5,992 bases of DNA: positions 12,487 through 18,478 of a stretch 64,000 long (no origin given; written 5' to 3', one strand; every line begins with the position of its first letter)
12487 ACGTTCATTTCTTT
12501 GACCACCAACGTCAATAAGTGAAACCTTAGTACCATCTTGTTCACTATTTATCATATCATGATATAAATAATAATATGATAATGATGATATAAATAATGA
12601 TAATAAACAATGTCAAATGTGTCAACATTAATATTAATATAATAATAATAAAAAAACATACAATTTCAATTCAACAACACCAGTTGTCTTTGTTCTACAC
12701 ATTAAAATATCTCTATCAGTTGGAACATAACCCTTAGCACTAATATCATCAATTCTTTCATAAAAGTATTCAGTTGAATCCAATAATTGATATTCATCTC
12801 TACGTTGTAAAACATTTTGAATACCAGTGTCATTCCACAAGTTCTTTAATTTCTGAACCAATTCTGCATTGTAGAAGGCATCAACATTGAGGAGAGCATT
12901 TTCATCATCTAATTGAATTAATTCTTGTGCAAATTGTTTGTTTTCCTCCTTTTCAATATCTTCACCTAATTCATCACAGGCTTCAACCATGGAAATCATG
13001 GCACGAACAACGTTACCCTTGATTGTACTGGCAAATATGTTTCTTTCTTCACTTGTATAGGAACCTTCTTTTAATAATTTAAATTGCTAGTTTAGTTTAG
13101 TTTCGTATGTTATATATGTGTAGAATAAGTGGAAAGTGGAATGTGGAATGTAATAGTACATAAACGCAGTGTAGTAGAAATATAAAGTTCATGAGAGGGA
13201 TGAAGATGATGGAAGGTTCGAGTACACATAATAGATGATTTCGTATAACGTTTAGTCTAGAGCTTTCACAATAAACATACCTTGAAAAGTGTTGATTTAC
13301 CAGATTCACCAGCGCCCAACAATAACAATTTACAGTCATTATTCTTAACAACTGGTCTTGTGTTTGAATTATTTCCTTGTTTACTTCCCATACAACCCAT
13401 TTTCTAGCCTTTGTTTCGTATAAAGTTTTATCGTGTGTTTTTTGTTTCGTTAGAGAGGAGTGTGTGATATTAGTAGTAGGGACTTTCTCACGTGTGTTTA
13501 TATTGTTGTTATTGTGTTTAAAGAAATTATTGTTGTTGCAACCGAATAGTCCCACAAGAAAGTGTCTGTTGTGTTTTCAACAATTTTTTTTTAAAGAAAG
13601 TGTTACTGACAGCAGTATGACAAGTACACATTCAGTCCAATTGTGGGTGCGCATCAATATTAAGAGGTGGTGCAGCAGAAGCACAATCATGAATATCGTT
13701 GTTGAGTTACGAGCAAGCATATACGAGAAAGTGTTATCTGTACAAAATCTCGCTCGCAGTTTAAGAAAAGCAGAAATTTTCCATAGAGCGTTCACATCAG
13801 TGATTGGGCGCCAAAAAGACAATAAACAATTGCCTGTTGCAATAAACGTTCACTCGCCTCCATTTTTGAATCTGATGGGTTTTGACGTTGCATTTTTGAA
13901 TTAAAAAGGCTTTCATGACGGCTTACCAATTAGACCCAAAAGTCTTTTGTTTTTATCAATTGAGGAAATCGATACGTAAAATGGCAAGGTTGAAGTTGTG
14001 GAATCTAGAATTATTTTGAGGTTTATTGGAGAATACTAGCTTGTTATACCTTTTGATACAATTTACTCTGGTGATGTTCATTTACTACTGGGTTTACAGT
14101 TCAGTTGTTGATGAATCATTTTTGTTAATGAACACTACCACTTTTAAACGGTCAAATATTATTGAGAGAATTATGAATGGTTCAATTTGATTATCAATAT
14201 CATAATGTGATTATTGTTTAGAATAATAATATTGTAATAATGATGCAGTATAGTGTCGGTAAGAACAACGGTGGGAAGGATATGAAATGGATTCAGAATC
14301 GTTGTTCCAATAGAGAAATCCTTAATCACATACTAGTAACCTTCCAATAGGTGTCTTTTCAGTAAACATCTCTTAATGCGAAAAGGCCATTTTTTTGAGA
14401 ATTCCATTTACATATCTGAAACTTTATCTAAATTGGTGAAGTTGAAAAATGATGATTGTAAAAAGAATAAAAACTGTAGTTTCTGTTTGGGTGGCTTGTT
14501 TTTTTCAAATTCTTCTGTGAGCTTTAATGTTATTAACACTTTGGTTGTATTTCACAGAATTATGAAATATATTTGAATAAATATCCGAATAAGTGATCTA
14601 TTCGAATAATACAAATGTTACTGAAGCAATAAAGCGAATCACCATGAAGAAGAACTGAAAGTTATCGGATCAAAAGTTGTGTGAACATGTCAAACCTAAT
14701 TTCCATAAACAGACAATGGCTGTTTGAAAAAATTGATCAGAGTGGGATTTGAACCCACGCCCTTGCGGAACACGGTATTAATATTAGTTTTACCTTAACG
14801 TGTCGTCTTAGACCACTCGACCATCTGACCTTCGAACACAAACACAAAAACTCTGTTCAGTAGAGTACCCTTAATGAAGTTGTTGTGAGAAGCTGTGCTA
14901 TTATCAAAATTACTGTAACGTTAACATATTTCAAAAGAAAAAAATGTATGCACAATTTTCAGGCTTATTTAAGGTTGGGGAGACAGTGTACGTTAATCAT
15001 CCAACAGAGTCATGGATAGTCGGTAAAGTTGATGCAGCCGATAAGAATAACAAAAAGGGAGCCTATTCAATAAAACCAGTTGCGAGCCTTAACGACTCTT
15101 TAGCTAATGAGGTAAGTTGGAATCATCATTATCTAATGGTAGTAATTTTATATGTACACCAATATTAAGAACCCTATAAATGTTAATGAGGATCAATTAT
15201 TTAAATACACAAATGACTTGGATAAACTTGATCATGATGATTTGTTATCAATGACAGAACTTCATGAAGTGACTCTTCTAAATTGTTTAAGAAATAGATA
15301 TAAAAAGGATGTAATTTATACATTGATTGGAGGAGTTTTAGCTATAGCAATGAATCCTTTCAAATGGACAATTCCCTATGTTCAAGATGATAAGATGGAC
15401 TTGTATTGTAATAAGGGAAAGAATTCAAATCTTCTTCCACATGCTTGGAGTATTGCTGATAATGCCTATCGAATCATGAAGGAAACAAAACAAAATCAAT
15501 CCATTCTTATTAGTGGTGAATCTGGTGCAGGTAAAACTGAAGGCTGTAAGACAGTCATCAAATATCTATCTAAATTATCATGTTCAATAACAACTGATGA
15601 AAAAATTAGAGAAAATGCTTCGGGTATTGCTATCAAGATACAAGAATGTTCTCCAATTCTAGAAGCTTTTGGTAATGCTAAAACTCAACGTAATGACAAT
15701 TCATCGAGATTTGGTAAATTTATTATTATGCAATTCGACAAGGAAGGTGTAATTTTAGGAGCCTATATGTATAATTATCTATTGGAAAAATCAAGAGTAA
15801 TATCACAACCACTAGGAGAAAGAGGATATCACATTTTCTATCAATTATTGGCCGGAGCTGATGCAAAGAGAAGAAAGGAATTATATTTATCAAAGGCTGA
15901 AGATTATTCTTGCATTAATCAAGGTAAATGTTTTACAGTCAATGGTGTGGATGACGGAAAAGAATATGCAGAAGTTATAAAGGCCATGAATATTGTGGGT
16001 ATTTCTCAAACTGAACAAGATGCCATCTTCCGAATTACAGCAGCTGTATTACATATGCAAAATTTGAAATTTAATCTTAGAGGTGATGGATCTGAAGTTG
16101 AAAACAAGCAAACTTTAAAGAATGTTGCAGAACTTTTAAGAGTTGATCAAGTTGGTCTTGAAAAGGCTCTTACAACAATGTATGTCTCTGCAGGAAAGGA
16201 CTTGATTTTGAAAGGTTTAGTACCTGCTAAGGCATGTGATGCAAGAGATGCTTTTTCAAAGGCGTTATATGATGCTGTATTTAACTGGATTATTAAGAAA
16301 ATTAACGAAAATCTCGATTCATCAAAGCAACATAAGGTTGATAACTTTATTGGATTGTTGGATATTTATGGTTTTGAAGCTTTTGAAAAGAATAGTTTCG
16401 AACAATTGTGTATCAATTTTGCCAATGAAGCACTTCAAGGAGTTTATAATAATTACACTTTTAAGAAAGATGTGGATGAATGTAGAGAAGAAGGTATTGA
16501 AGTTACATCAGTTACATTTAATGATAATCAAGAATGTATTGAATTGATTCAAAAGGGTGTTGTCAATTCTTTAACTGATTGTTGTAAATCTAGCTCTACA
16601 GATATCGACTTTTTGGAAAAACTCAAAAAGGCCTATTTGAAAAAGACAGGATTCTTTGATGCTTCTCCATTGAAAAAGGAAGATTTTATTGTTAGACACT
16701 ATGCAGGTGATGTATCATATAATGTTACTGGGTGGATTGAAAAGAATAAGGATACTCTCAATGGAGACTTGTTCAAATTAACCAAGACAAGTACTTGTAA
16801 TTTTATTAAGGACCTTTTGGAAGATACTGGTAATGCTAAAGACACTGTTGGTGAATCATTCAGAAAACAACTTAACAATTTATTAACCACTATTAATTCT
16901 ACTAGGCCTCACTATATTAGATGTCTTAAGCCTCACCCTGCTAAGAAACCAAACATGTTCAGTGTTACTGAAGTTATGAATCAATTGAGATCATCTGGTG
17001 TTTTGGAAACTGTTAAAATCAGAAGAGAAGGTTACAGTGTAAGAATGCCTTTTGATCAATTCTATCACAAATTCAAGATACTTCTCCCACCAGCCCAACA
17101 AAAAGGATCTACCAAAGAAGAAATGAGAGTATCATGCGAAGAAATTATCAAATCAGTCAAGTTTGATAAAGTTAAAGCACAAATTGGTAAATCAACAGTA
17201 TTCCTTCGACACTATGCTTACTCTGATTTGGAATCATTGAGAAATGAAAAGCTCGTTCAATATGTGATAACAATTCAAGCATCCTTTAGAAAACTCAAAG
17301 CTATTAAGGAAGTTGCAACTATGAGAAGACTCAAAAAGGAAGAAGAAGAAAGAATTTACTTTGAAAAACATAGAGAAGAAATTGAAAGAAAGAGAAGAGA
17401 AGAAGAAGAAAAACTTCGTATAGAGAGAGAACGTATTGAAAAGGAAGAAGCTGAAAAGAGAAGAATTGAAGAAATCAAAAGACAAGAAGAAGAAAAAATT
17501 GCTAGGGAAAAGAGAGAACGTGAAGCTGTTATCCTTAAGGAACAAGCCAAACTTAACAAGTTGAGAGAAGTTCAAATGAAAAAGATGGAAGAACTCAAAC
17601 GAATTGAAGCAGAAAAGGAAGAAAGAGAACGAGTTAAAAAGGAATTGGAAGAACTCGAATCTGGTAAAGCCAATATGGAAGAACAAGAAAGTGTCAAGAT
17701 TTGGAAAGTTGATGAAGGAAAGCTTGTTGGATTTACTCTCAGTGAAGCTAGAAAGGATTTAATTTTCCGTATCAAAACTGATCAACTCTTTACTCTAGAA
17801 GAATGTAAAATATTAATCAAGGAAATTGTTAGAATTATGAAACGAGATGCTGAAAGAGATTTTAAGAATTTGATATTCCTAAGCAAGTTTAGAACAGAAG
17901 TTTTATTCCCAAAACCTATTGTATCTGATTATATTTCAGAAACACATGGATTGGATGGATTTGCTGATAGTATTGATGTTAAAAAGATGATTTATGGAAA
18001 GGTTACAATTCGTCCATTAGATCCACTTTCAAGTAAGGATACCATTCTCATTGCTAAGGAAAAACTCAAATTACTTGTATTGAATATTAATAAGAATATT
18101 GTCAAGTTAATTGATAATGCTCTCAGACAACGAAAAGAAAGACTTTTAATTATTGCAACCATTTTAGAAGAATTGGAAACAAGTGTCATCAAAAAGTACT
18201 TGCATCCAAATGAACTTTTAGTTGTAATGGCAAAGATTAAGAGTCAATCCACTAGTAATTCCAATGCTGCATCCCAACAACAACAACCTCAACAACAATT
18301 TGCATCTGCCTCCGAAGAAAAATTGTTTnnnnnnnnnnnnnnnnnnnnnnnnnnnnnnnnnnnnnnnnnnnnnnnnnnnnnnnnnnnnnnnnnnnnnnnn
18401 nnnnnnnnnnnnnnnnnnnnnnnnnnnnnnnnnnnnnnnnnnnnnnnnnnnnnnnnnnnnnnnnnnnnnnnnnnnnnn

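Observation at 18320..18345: Only 4 nt separate the myosin TAA stop and the next same-strand ATG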

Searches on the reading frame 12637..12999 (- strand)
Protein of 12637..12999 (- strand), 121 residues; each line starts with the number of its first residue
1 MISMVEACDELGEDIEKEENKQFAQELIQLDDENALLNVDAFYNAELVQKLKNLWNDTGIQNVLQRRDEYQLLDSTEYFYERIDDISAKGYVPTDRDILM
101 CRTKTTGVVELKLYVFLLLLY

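Call 42: search_protein_families(library=pfam, proteins=[window:12637-12999:-], max_evalue=0.001)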
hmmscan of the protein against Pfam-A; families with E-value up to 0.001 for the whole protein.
window:12637-12999:- (121 aa): 1 family
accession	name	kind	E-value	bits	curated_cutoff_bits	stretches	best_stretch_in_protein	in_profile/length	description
PF00503.26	G-alpha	-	4.1e-29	102.2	48.8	1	3-113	71-178/333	G-protein alpha subunit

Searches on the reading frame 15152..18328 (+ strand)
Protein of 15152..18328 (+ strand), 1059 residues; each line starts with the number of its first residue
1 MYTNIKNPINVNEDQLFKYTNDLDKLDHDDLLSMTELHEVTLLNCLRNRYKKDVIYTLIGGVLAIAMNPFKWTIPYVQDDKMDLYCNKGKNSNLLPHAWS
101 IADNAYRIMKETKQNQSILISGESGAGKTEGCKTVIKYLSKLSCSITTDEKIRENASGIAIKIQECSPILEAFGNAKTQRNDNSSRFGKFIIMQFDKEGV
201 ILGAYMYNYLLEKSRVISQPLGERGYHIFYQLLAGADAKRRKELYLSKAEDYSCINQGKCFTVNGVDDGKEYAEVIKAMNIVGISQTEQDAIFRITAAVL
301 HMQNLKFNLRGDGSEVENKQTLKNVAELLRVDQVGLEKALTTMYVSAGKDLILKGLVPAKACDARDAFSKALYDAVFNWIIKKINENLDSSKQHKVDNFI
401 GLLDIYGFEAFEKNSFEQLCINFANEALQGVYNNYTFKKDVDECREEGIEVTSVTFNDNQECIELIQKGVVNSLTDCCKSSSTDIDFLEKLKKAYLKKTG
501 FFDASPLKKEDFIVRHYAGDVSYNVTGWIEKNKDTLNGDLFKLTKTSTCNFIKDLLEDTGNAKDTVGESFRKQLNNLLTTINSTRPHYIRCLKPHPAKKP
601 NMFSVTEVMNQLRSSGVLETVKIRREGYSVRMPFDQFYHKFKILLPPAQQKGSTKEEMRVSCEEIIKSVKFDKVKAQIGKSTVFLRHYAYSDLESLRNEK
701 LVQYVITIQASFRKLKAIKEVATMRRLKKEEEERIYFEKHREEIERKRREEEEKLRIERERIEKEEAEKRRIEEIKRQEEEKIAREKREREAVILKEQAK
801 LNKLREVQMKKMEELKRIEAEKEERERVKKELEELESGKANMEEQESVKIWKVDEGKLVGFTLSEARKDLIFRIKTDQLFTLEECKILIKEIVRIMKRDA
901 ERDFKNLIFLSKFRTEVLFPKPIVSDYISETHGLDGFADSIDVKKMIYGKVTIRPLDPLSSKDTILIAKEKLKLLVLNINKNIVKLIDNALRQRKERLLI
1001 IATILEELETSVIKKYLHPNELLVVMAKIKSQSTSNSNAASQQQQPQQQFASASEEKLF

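Call 8: search_protein_families(library=pfam, proteins=[window:15152-18328:+], max_evalue=0.01)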
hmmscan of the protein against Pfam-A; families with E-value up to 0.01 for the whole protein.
window:15152-18328:+ (1059 aa): 2 families
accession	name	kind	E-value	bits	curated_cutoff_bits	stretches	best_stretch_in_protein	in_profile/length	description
PF00063.27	Myosin_head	-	4.9e-213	709.6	33.3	1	28-686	1-679/679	Myosin head (motor domain)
PF24883.2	NPHP3_N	-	0.0033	18.1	24.8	0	99-142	5-49/164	Nephrocystin 3, N-terminal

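Call 19: find_homologous_proteins(query=window:15170-18328:+, max_evalue=1e-50)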
Query window:15170-18328:+ (1053 aa): 7980 proteins with E <= 1e-50 among 8000 candidates; the best 120 are listed.
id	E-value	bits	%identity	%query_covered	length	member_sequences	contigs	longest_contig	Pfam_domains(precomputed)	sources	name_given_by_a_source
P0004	0.0e+0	2299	99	100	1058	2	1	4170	PF00063.28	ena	-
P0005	0.0e+0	1812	78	97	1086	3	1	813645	PF00063.28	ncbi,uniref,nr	ncbi:hypothetical protein C9374_011327 [Naegleria lovaniensis]|uniref:Myosin motor domain-containing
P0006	0.0e+0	1669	74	95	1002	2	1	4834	PF00063.28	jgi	-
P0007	1.5e-231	789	36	68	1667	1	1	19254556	PF02736.26,PF00612.34,PF00063.28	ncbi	ncbi:Myosin-4, partial [Varanus komodoensis]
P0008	3.2e-226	772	50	66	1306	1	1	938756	PF00063.28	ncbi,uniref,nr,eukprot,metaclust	ncbi:myosin [Naegleria gruberi]|uniref:Myosin n=1 Tax=Naegleria gruberi TaxID=5762 RepID=D2V4T1_NAEG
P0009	6.0e-226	771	50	67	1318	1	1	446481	PF00063.28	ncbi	ncbi:hypothetical protein ABK040_009823 [Willaertia magna]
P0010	8.9e-209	714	47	73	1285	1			PF00063.28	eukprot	eukprot:CAMPEP_0117441274 /NCGR_PEP_ID=MMETSP0759-20121206/3551_1 /TAXON_ID=63605 /ORGANISM="Percolo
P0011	6.2e-201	688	52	57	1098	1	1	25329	PF00063.28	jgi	jgi:myosin heavy subunit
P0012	2.9e-197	676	45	72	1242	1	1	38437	PF00063.28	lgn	-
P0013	4.0e-194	665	-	-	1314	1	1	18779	PF13401.13,PF00063.28,PF20720.4,PF13191.13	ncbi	ncbi:Myosin type-2 heavy chain 1, partial [Chytriomyces hyalinus]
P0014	1.8e-190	653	43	76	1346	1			PF00063.28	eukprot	eukprot:CAMPEP_0117447278 /NCGR_PEP_ID=MMETSP0759-20121206/6787_1 /TAXON_ID=63605 /ORGANISM="Percolo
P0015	5.6e-189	648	43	79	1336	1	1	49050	PF00063.28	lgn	-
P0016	1.1e-180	621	42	67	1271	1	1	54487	PF00063.28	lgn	-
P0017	1.2e-177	611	42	72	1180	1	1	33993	PF00063.28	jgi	jgi:myosin heavy subunit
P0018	9.1e-177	608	42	74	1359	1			PF00063.28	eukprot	eukprot:TRINITY_DN3322_c1_g1_i1.p1 TRINITY_DN3322_c1_g1~~TRINITY_DN3322_c1_g1_i1.p1 ORF type:complet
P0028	6.7e-171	589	40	78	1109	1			PF00063.28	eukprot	eukprot:TRINITY_DN5026_c0_g1_i1.p1 TRINITY_DN5026_c0_g1~~TRINITY_DN5026_c0_g1_i1.p1 ORF type:complet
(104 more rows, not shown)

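Call 20: find_encoding_contigs(protein=P0004, flank=8000, max_places=4)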
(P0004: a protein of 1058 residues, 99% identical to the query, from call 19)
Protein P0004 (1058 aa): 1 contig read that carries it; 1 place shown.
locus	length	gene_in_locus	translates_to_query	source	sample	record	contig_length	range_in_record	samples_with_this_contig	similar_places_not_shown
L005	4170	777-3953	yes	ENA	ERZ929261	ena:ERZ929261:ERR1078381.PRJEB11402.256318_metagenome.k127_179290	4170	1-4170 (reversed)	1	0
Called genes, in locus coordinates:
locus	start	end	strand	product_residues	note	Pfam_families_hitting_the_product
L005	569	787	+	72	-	-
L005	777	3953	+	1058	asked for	PF00063:Myosin_head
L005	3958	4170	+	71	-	?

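Call 21: find_encoding_contigs(protein=P0006, flank=8000, max_places=4)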
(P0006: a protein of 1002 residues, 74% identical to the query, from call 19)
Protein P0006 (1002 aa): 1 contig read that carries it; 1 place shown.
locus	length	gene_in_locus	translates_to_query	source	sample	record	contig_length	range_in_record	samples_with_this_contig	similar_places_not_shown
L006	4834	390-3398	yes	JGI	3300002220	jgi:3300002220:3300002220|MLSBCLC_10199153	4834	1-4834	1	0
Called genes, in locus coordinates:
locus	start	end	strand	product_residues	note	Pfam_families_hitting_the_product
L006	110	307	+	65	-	-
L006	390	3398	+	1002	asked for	PF00063:Myosin_head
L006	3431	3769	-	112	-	PF00071:Ras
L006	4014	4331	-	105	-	-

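Call 65: list_cluster_members(proteins=[P0004, P0124])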
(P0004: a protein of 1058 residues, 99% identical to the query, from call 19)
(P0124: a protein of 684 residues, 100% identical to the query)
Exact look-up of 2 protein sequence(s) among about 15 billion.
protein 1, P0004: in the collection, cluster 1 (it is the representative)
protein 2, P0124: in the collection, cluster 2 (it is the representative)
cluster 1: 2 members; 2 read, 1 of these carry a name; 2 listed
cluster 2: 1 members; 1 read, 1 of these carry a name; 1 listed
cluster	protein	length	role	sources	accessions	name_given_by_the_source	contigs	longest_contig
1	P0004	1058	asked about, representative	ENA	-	-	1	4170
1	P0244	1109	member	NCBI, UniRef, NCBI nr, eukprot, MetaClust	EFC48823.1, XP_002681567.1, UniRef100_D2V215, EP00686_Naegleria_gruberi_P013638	myosin [Naegleria gruberi] | Myosin n=1 Tax=Naegleria gruberi TaxID=5762 RepID=D2V215_NAEGR | XP_002681567.1 myosin [Naegleria gruberi]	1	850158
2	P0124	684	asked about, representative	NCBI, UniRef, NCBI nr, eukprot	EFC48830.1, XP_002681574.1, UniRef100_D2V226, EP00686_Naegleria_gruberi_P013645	predicted protein [Naegleria gruberi] | DNA helicase n=1 Tax=Naegleria gruberi TaxID=5762 RepID=D2V226_NAEGR | uncharacterized protein NAEGRDRAFT_60270 [Naegleria gruberi]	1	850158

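Call 66: find_encoding_contigs(protein=P0244, flank=10000, max_places=3)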
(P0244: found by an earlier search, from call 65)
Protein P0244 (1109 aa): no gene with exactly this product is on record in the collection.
